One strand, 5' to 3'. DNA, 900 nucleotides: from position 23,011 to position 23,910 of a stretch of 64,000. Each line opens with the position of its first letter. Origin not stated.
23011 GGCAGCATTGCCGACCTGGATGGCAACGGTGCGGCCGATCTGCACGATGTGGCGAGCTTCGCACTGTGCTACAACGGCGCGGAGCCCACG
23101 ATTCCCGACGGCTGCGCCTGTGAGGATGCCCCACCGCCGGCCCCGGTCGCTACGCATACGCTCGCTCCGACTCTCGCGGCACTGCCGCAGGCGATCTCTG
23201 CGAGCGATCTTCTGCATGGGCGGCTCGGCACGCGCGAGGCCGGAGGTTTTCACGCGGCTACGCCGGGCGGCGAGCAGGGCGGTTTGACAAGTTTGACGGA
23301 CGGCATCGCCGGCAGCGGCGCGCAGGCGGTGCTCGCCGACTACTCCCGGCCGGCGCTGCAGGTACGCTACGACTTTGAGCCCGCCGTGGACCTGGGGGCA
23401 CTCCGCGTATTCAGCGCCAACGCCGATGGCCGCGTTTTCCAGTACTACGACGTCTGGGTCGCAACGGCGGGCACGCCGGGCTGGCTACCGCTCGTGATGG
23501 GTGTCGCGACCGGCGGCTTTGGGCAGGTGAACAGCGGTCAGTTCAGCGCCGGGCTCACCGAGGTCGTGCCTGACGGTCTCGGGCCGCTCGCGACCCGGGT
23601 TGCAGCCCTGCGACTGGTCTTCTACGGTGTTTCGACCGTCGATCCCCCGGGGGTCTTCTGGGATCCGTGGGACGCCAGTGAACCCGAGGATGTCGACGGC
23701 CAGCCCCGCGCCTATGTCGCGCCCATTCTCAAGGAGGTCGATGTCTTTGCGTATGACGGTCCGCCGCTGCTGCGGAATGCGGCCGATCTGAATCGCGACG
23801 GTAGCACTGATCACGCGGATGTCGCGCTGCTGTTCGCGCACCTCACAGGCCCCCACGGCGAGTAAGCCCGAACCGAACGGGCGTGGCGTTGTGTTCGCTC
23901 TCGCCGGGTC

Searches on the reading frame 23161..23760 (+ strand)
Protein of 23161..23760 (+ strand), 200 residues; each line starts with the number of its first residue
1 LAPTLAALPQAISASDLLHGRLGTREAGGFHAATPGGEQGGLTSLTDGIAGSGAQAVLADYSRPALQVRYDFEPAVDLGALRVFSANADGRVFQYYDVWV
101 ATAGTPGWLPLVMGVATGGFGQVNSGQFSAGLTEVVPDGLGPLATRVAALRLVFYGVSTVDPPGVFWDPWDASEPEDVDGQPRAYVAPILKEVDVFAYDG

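Call 16: find_homologous_proteins(query=A2, max_evalue=0.001)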
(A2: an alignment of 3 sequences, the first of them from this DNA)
Query A2 (3 sequences) (200 aa, profile of the alignment): 511 proteins with E <= 0.001 among 8000 candidates; the best 120 are listed.
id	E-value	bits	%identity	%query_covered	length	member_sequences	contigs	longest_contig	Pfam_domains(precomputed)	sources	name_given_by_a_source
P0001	2.5e-95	336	40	76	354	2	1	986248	-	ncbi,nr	ncbi:MAG: hypothetical protein IPM18_17560 [Phycisphaerales bacterium]|nr:hypothetical protein [Phyc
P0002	9.6e-80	285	30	94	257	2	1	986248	-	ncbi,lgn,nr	ncbi:MAG: PEP-CTERM sorting domain-containing protein [Phycisphaerales bacterium]|nr:PEP-CTERM sorti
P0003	1.1e-62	229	32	95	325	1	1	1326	-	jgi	-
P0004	4.0e-62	227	32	95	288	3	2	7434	-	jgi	-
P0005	5.4e-62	227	32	95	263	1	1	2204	-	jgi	-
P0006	3.2e-61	224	32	97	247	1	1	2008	-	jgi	jgi:hypothetical protein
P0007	8.3e-61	223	30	93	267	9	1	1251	-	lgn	-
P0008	5.7e-60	220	31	97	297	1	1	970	-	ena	-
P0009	1.3e-59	219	37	86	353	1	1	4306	-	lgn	-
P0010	1.3e-59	219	30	97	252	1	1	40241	-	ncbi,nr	ncbi:MAG: PEP-CTERM sorting domain-containing protein [bacterium]|nr:PEP-CTERM sorting domain-contai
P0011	1.5e-59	219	31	98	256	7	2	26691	PF07589.17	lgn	-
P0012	1.6e-59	219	31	97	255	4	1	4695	PF07589.17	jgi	jgi:hypothetical protein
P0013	2.1e-59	218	29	92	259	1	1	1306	PF07589.17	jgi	jgi:hypothetical protein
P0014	3.9e-59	218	33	98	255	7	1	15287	-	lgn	-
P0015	4.9e-59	217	31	97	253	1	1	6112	-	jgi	jgi:hypothetical protein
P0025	2.9e-58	215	33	95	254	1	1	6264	PF07589.17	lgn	-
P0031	9.2e-58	213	32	95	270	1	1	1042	PF07589.17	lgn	-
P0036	2.4e-57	212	34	95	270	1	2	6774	PF07589.17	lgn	-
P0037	2.7e-57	212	32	97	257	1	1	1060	PF07589.17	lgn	-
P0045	6.9e-57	210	32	98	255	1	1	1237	PF07589.17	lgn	-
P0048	1.1e-56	210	26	93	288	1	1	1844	PF07589.17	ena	-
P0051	1.6e-56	209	30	93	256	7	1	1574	PF07589.17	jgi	jgi:hypothetical protein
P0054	2.5e-56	208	28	98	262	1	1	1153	PF07589.17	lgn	-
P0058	3.2e-56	208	26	97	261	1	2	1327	PF07589.17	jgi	jgi:hypothetical protein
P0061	5.3e-56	207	32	98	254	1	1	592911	-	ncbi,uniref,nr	ncbi:hypothetical protein Pla123a_17220 [Posidoniimonas polymericola]|uniref:Ice-binding protein C-t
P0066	1.8e-55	206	30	93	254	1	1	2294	PF07589.17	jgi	jgi:hypothetical protein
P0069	3.5e-55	205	30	95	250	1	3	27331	PF07589.17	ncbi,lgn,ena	-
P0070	3.6e-55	205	32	97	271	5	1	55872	PF07589.17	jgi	-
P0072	4.3e-55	204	31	95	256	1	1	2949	PF07589.17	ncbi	-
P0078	9.0e-55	203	33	96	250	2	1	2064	PF07589.17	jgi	jgi:hypothetical protein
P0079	9.5e-55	203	33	97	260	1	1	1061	PF07589.17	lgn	-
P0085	1.4e-54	203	32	95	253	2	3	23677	PF07589.17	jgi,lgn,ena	-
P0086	1.6e-54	202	29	96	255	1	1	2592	PF07589.17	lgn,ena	-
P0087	1.7e-54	202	28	97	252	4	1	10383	PF07589.17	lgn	-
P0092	3.8e-54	201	31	96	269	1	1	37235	PF07589.17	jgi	-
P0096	5.2e-54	201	29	97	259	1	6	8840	PF07589.17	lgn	-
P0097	5.5e-54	201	30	93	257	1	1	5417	PF07589.17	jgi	-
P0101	8.6e-54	200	33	95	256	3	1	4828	PF07589.17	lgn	-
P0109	3.0e-53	198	33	92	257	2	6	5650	PF07589.17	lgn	-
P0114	4.6e-53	198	32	96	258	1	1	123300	PF07589.17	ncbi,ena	-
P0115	4.8e-53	198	33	92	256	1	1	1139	PF00754.32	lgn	-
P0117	6.2e-53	197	30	93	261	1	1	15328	PF07589.17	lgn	-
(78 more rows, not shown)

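Call 17: search_solved_structures(query=A2, max_evalue=10, show_alignments=2)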
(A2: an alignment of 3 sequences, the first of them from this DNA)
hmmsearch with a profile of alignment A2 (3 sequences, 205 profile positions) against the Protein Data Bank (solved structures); distinct sequences matched with E-value up to 10: 0.

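Call 22: search_protein_families(library=pfam, alignment_id=A3, max_evalue=1)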
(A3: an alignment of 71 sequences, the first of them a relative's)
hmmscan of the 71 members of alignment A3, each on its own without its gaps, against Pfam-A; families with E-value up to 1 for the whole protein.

A. member 1, P0002 (257 aa): 2 families
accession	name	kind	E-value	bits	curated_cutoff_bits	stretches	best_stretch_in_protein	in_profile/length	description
PF07589.16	PEP-CTERM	-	0.028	14.9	20.7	1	237-257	2-24/24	PEP-CTERM motif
PF21471.3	Reelin_subrepeat-B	-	0.22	11.8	27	1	131-158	58-77/127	Reelin subrepeat B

B. families by the number of members that match (of 71 scanned): 24 families
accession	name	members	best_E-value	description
PF07589.16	PEP-CTERM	59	2.5e-07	PEP-CTERM motif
PF00754.31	F5_F8_type_C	50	9.5e-06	F5/8 type C domain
PF22633.2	F5_F8_type_C_2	6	0.0018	NedA-like, galactose-binding domain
PF18205.6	VPDSG-CTERM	5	0.0012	VPDSG-CTERM motif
PF02012.26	BNR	4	0.052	BNR/Asp-box repeat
PF06791.18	TMP_2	3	0.042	Prophage tail length tape measure protein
PF00404.24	Dockerin_1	2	0.013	Dockerin type I domain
PF21471.3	Reelin_subrepeat-B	2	0.041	Reelin subrepeat B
PF18911.6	PKD_4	1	6.5e-18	PKD domain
PF00801.26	PKD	1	4.6e-09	PKD domain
PF20159.5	YidB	1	0.019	YidB-like protein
PF13517.12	FG-GAP_3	1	0.019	FG-GAP-like repeat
PF08139.17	LPAM_1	1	0.027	Prokaryotic membrane lipoprotein lipid attachment site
PF14292.12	SusE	1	0.031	SusE outer membrane protein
PF18203.6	IPTL-CTERM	1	0.038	IPTL-CTERM motif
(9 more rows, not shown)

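Call 25: predict_structure(alignment_id=A3)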
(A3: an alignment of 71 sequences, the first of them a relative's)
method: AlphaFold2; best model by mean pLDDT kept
length: 257 residues; sequences in the alignment: 71
mean_pLDDT: 93.2   pTM: 0.87
mean pLDDT of the five models: 93.2, 93.1, 93.1, 92.4, 92.4
residues with pLDDT >= 90: 211; 70-90: 39; 50-70: 7; < 50: 0
segments of 3 or more residues with pLDDT < 50: none
pLDDT, mean of each block of 10 residues (from residue 1): 76 75 89 97 97 96 97 98 97 96 98 98 95 98 98 96 90 96 97 92 94 95 96 93 80 89
secondary structure, 60 per line:
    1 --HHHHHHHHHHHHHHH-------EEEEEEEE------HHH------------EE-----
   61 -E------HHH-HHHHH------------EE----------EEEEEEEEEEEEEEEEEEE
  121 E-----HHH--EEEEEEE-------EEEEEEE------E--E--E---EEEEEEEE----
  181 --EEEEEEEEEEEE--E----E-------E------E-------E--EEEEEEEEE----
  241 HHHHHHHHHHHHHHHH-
elements in order: H3-17 E25-32 H73-77 E102-121 E132-138 E146-152 E169-176 E183-194 E228-236 H241-256

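Call 27: fold_search(model_id=the predicted structure, library=pdb)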
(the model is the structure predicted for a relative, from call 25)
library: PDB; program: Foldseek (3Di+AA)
matches with E <= 10: 1360; with E <= 0.001: 2
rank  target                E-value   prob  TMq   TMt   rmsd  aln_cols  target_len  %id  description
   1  2yc4_B                3.9e-04  0.99  0.27  0.48  12.2       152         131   11  Intraflagellar Transport Complex 25-27 from Chlamydomonas (released 2011-03-23)
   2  8w4g                  5.6e-04  1.00  0.32  0.11   9.6       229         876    9  Crystal structure of EndoSz mutant D234M, from Streptococcus equi subsp. Zooepidemicus Sz105 (released 2024-07-03)
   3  6wmf_A                1.0e-03  1.00  0.39  0.51   6.4       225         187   10  Human Sun2-KASH5 complex (released 2020-12-02)
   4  2yc4_A                1.6e-03  0.97  0.26  0.46  12.9       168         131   11  Intraflagellar Transport Complex 25-27 from Chlamydomonas (released 2011-03-23)
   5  2wdb_D                1.9e-03  0.99  0.32  0.50   9.5       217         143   14  A family 32 carbohydrate-binding module, from the Mu toxin produced by Clostridium perfringens, in complex with beta-D (released 2009-05-05)
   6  3nng_A                2.2e-03  0.98  0.29  0.44  11.3       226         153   10  Crystal structure of the F5/8 type C domain of Q5LFR2_BACFN protein from Bacteroides fragilis. Northeast Structural Ge (released 2010-08-18)
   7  7blg                  2.9e-03  1.00  0.28  0.48   5.5       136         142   19  Structure of CBM BT3015C from Bacteroides thetaiotaomicron in complex with galactose (released 2022-03-02)
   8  2w1u_D                3.3e-03  0.99  0.32  0.51   9.8       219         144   14  A family 32 carbohydrate-binding module, from the Mu toxin produced by Clostridium perfringens, in complex with beta-D (released 2009-05-05)
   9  2kd7_MODEL_1_A        3.5e-03  1.00  0.39  0.58   5.6       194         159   15  Solution NMR structure of F5/8 type C-terminal domain of a putative chitobiase from Bacteroides thetaiotaomicr (released 2009-02-03)
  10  4uap_A                3.5e-03  0.96  0.29  0.46  11.3       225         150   11  X-ray structure of GH31 CBM32-2 bound to GalNAc (released 2015-10-07)
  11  9g8h_A                4.2e-03  0.84  0.26  0.12  15.3       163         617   17  Crystal structure of a galactose oxidase in complex with galactose (released 2025-08-06)
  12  4zy9_A                4.5e-03  0.99  0.32  0.55   6.7       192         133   12  X-ray crystal structure of selenomethionine-labelled V110M mutant of chitosan-binding module 1 derived from chitosanas (released 2016-04-13)
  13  4a41                  4.5e-03  0.87  0.26  0.42  11.9       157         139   12  CpGH89CBM32-5, from Clostridium perfringens, in complex with galactose (released 2012-04-04)
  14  4nuy                  4.7e-03  0.99  0.34  0.12   9.7       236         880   11  Crystal structure of EndoS, an endo-beta-N-acetyl-glucosaminidase from Streptococcus pyogenes (released 2014-04-09)
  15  8tar_L                5.0e-03  1.00  0.39  0.51   5.3       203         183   11  APC/C-CDH1-UBE2C-Ubiquitin-CyclinB-NTD (released 2023-09-27)
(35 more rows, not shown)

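Call 29: find_encoding_contigs(protein=P0010, flank=10000, max_places=3)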
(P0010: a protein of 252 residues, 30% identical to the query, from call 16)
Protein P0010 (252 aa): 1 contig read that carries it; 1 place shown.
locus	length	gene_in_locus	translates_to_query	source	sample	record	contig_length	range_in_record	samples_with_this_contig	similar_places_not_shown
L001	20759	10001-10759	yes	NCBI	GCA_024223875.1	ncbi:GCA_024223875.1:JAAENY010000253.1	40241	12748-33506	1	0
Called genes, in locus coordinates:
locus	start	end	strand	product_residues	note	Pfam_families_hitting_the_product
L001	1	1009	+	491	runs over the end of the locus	PF00171:Aldedh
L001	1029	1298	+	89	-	PF03319:EutN_CcmL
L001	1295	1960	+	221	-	-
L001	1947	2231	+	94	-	PF03319:EutN_CcmL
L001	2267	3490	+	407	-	-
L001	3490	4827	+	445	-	PF01512:Complex1_51K, PF10531:SLBB, PF13534:Fer4_17, PF13375:RnfC_N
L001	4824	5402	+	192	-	PF00936:BMC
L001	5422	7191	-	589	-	PF00754:F5_F8_type_C, PF22633:F5_F8_type_C_2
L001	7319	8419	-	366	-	-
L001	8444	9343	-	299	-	PF07963:N_methyl (weak)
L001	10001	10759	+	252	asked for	-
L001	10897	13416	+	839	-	PF00331:Glyco_hydro_10 (faint)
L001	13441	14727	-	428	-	PF00801:PKD, PF18911:PKD_4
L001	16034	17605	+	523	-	PF00370:FGGY_N, PF02782:FGGY_C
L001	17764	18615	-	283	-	PF05721:PhyH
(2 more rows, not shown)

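Call 30: find_encoding_contigs(protein=P0061, flank=10000, max_places=3)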
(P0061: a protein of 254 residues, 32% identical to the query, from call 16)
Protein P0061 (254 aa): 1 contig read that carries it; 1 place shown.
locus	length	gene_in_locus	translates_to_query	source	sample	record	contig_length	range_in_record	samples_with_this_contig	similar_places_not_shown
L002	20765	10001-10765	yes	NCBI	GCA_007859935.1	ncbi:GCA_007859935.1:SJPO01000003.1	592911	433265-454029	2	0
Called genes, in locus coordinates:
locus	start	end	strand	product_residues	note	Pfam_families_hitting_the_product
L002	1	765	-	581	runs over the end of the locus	PF00176:SNF2-rel_dom, PF04851:ResIII, PF00271:Helicase_C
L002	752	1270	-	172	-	-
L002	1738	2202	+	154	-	-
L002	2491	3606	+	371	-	PF00501:AMP-binding (faint)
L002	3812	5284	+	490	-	PF00034:Cytochrom_C (faint), PF13442:Cytochrome_CBB3, PF07995:GSDH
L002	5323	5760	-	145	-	-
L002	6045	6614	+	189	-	PF13302:Acetyltransf_3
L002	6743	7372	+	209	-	PF13202:EF-hand_5 (faint)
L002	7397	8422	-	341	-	PF07963:N_methyl (weak), PF07596:SBP_bac_10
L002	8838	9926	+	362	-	-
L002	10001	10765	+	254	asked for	-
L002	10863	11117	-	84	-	-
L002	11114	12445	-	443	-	PF13520:AA_permease_2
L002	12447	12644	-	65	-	-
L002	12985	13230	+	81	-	PF04972:BON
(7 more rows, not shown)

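Call 37: find_related_loci(query=A4, collection=genome_contigs, flank=10000)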
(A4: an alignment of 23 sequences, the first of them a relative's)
Query A4 (257 aa) in genome_contigs; peptide patterns used: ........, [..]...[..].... (x = any residue, [..] = any of these).
80 stretches matched a pattern; 59 encode a relative of the query (tblastn E <= 1e-3); 50 distinct loci.
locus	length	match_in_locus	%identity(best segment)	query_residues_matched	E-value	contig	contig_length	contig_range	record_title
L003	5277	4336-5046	62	3-240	7e-93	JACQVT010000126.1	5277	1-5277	MAG: Planctomycetota bacterium isolate NC_groundwater_1470_Ag_S-0.65um_67_16 S_p65_S5_coassembly_k141_787593, whole geno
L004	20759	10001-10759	61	1-257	3e-92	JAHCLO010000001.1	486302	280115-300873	MAG: Verrucomicrobiia bacterium isolate TGS_VER2 VER2_1, whole genome shotgun sequence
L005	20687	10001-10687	64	8-241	2e-91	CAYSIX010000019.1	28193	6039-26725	MAG TPA_asm: uncultured Phycisphaeraceae bacterium isolate SRP141376_co4_125 genome assembly, contig: NODE_3062_length_2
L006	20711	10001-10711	68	3-240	1e-101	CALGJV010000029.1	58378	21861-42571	MAG: uncultured Phycisphaerae bacterium isolate N1_Bin_MAXBIN__019_1 genome assembly, contig: c_000002613007, whole geno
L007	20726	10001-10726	59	14-257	2e-85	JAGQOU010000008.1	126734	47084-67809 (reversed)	MAG: Planctomycetales bacterium isolate HKST-UBA22 2008_17273, whole genome shotgun sequence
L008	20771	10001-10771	58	7-257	1e-84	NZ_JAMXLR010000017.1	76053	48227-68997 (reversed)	Aeoliella straminimaris strain ICT_H6.2 Contig_17_164.459, whole genome shotgun sequence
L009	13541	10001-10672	63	21-246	2e-84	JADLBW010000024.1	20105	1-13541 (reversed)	MAG: Pirellulales bacterium isolate SJ197 c_000000207795, whole genome shotgun sequence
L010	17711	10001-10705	59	6-241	2e-84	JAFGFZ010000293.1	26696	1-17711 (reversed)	MAG: Pirellulales bacterium isolate Zod_Metabat.1355 k87_4874191, whole genome shotgun sequence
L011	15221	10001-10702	60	31-257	6e-84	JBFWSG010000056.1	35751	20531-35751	MAG: Pirellulales bacterium isolate CA_2019_TPBF_224 NODE_6631_length_35751_cov_24.209578_TPBF, whole genome shotgun seq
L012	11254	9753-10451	63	25-257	2e-83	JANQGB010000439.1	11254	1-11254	MAG: Phycisphaerae bacterium isolate PL23b_bin.28 k99_294603, whole genome shotgun sequence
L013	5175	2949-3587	62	25-240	3e-81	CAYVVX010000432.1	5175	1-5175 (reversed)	MAG TPA_asm: uncultured Planctomycetales bacterium isolate binchicken_co235_144 genome assembly, contig: NODE_33886_leng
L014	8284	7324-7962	62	31-241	4e-80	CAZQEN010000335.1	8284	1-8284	MAG TPA_asm: uncultured Planctomycetales bacterium isolate SRP329715_co1_375 genome assembly, contig: NODE_13271_length_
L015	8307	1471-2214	55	1-252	4e-80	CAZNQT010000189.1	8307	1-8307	MAG TPA_asm: uncultured Pirellulales bacterium isolate SRP323688_co1_253 genome assembly, contig: NODE_12515_length_8307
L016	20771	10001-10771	58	1-257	6e-79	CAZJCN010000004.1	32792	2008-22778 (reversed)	MAG TPA_asm: uncultured Phycisphaeraceae bacterium isolate SRP162660_co1_24 genome assembly, contig: NODE_329_length_327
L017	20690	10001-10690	60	28-257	9e-78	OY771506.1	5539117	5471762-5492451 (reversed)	MAG: Phycisphaeraceae bacterium isolate 5ced0416-64b5-4844-9ce5-ab75583fac57 genome assembly, chromosome: 1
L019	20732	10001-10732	54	10-254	8e-76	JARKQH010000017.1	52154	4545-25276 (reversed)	MAG: Verrucomicrobiota bacterium isolate Reactor_maxbin.083 k141_321966, whole genome shotgun sequence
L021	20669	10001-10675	61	17-241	3e-79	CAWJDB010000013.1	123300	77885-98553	MAG: Pirellulales bacterium isolate MFD04944.bin.2.58 genome assembly, contig: contig_67497, whole genome shotgun sequen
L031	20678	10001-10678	54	22-235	4e-71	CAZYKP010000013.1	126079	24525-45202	MAG TPA_asm: uncultured Pirellulales bacterium isolate SRP128890_co1_145 genome assembly, contig: NODE_174_length_126079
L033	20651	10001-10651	58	33-248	2e-72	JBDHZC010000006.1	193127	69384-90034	MAG: Armatimonadota bacterium isolate AS-MESO-3CA.311 NODE_229_length_193127_cov_10.714110, whole genome shotgun sequenc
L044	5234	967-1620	50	25-235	1e-57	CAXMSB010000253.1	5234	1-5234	MAG: uncultured Granulosicoccus sp. isolate 10C-St20-MC-01_bin.25.orig genome assembly, contig: k141_417111, whole genom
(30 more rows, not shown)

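Call 39: search_protein_families(library=pfam, proteins=[L008:10881-12998:+, L009:6340-8547:-, L021:6429-8426:-, L044:61-1905:+, L031:9113-11137:+, L007:8734-9918:+, L021:8855-9883:+, L019:9968-10900:+, L003:1213-2688:-, L033:10665-12110:+], max_evalue=0.01)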
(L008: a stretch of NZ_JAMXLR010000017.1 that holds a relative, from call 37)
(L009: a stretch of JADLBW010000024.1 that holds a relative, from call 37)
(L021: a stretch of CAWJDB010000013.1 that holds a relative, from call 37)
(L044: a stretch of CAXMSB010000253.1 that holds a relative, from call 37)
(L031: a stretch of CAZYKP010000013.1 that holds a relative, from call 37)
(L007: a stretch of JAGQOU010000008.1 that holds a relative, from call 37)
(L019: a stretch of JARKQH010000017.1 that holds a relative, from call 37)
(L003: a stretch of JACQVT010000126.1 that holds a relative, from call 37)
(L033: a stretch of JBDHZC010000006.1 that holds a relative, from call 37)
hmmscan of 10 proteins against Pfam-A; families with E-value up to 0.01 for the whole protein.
L008:10881-12998:+ (705 aa): 5 families
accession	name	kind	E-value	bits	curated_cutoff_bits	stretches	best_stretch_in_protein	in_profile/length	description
PF11790.14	Glyco_hydro_cc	-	2e-06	28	21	1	215-338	122-228/237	Glycosyl hydrolase catalytic core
PF00150.24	Cellulase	-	0.00011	22.3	23.5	1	26-324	12-270/272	Cellulase (glycosyl hydrolase family 5)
PF00754.31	F5_F8_type_C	-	0.00033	21.2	28.2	1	435-498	30-83/127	F5/8 type C domain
PF07589.16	PEP-CTERM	-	0.0011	19.4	20.7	1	648-670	1-23/24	PEP-CTERM motif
PF00404.24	Dockerin_1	-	0.0027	18.3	22.9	1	583-608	1-25/57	Dockerin type I domain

L009:6340-8547:- (735 aa): 3 families
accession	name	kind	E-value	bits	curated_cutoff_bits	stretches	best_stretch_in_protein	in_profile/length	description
PF00404.24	Dockerin_1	-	3.6e-05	24.3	22.9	1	651-695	2-51/57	Dockerin type I domain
PF11790.14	Glyco_hydro_cc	-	4.8e-05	23.5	21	1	326-392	146-211/237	Glycosyl hydrolase catalytic core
PF18989.5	DUF5722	-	0.00043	19.7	30.5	1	330-415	272-366/393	Family of unknown function (DUF5722)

L021:6429-8426:- (665 aa): 3 families
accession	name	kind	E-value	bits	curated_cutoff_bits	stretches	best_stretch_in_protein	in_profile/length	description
PF00404.24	Dockerin_1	-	1.7e-06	28.6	22.9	1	579-623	2-50/57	Dockerin type I domain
PF11790.14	Glyco_hydro_cc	-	6.5e-05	23.1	21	1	262-335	153-228/237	Glycosyl hydrolase catalytic core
PF00754.31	F5_F8_type_C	-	0.0016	19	28.2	1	437-487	33-82/127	F5/8 type C domain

L044:61-1905:+ (614 aa): 1 family
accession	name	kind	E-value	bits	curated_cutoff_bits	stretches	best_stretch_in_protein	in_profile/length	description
PF00404.24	Dockerin_1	-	0.0063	17.1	22.9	0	529-575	2-51/57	Dockerin type I domain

L031:9113-11137:+ (674 aa): 1 family
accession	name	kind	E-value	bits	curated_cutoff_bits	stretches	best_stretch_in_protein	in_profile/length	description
PF07589.16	PEP-CTERM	-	1.9e-06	28.1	20.7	1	651-672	1-23/24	PEP-CTERM motif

L007:8734-9918:+ (394 aa): 2 families
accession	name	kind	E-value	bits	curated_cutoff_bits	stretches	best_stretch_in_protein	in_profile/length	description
PF00404.24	Dockerin_1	-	0.0023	18.6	22.9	1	295-341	3-51/57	Dockerin type I domain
PF00754.31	F5_F8_type_C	-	0.0029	18.2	28.2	0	128-188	33-88/127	F5/8 type C domain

L021:8855-9883:+ (342 aa): 1 family
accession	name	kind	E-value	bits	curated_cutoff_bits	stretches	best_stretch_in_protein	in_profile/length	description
PF00404.24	Dockerin_1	-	0.00095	19.8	22.9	1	257-303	2-51/57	Dockerin type I domain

L019:9968-10900:+ (310 aa): 0 families

L003:1213-2688:- (491 aa): 0 families

L033:10665-12110:+ (481 aa): 0 families

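Call 51: search_protein_families(library=ncbifam, alignment_id=A3, max_evalue=1)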
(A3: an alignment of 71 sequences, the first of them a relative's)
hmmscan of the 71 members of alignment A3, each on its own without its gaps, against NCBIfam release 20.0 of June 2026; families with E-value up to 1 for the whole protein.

A. member 1, P0002 (257 aa): 3 families
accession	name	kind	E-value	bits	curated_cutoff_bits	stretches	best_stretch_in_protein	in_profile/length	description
TIGR02595.1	PEP_CTERM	domain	0.0087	16.8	16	1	237-257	1-21/24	PEP-CTERM sorting domain-containing protein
NF038120.1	PEP_CTERM_QFxxD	subfamily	0.062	13.2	80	1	231-256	187-211/215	NF038120 family PEP-CTERM protein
TIGR03901.2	MYXO-CTERM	domain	0.091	13.2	20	1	240-257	15-33/34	MYXO-CTERM sorting domain-containing protein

B. families by the number of members that match (of 71 scanned): 44 families (the first 25 are shown)
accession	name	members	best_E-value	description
TIGR02595.1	PEP_CTERM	55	2.5e-06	PEP-CTERM sorting domain-containing protein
NF038120.1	PEP_CTERM_QFxxD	51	1.9e-05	NF038120 family PEP-CTERM protein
NF038129.1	PEP_NF038129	46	7.5e-08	NF038129 family PEP-CTERM protein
NF038125.1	PEP_CTERM_THxN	44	9.4e-09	THxN family PEP-CTERM protein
NF041927.1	Xrt_dep_XDP1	40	5.3e-06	exosortase-dependent surface protein XDP1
NF038118.1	PEP_CTERM_CCXG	37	0.0005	CCXG family PEP-CTERM protein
NF038124.1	PEP_CTERM_TLD_A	32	6.7e-05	PEP_CTERM-anchored TLD domain-containing protein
NF038126.1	PEP_CTERM_FxDxF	31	3e-05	FxDxF family PEP-CTERM protein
NF041538.1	PEP_EDSA_1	30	1.5e-09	EDSAP-1 family PEP-CTERM protein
NF033554.9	floc_PepA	25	2.3e-08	flocculation-associated PEP-CTERM protein PepA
NF038119.1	PEP_CTERM_MHFG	17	0.00015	MHFG family PEP-CTERM protein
NF035944.1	PEPxxWA-CTERM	12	4.4e-06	PEPxxWA-CTERM sorting domain-containing protein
TIGR03901.2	MYXO-CTERM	11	0.004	MYXO-CTERM sorting domain-containing protein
NF033947.0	PEP-cistern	8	0.00057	cistern family PEP-CTERM protein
NF038130.1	PEP_NF038130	7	0.00085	NF038130 family PEP-CTERM protein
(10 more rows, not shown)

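Call 55: predict_structure(alignment_id=A6)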
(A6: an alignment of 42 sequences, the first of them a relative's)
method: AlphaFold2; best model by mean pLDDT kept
length: 354 residues; sequences in the alignment: 42
mean_pLDDT: 64.7   pTM: 0.66
mean pLDDT of the five models: 64.7, 63.6, 62.5, 61.9, 61.6
residues with pLDDT >= 90: 70; 70-90: 85; 50-70: 71; < 50: 128
segments of 3 or more residues with pLDDT < 50: 49-119, 254-258, 265-275, 299-318, 320-329, 331-335
pLDDT, mean of each block of 10 residues (from residue 1): 61 61 90 92 76 36 32 32 31 40 34 45 64 53 82 94 87 92 86 91 88 93 88 88 81 53 48 59 88 62 43 44 44 51 61 50
secondary structure, 60 per line:
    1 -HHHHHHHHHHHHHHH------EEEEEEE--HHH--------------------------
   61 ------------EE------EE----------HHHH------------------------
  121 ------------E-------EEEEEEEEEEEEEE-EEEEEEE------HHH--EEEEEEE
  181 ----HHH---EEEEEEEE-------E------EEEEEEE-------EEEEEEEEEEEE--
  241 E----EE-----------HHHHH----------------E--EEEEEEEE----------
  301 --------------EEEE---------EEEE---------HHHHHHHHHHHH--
elements in order: H2-16 E23-29 H93-96 E141-154 E156-162 E174-180 E191-198 E213-219 E227-238 H259-263 E283-290 E315-318 E328-331 H341-352
